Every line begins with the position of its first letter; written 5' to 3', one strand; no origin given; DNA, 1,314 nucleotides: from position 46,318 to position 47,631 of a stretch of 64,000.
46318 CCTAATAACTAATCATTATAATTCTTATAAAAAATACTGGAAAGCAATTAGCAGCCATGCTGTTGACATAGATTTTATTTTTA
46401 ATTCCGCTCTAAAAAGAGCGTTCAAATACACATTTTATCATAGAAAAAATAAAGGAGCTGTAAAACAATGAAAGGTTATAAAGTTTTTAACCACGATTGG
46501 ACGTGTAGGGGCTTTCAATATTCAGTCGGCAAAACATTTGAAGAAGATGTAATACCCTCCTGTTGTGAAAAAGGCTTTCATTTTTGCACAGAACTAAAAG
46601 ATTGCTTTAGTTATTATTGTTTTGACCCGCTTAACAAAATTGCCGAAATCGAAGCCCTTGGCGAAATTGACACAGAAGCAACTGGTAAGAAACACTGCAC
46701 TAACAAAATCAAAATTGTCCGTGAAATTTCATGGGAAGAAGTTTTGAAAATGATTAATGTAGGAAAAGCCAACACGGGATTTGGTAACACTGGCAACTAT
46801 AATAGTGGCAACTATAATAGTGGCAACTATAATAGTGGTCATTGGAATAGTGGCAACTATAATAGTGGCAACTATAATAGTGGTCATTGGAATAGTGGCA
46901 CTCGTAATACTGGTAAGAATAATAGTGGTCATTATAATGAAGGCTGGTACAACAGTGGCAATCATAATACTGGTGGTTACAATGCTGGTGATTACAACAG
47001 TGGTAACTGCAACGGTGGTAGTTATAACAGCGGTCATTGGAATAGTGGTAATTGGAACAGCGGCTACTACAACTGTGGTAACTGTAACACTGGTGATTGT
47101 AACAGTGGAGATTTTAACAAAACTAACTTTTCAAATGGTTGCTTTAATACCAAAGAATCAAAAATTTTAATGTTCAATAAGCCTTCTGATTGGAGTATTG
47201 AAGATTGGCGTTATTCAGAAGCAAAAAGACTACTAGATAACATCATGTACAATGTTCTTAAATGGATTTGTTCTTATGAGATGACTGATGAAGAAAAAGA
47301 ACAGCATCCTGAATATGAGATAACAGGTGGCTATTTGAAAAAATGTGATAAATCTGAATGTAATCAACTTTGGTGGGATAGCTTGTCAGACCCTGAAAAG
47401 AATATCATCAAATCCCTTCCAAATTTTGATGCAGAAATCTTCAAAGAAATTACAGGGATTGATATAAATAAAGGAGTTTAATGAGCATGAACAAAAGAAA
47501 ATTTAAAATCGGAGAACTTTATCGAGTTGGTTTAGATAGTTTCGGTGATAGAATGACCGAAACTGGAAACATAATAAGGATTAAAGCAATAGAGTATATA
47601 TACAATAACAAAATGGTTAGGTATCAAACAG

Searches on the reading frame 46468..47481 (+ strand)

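Call 50: search_protein_families(library=phrogs, proteins=[window:46468-47481:+], max_evalue=0.00001)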
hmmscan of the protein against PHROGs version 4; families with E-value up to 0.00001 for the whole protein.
window:46468-47481:+ (337 aa): 3 families
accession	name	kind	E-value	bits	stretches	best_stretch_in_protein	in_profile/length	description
phrog_14105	-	unknown function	3.7e-130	434.4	2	162-334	109-280/297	-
phrog_4433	-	unknown function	2.5e-15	57.7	1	2-223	14-242/312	-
phrog_9215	-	unknown function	2.8e-07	31.5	1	2-66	67-135/268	-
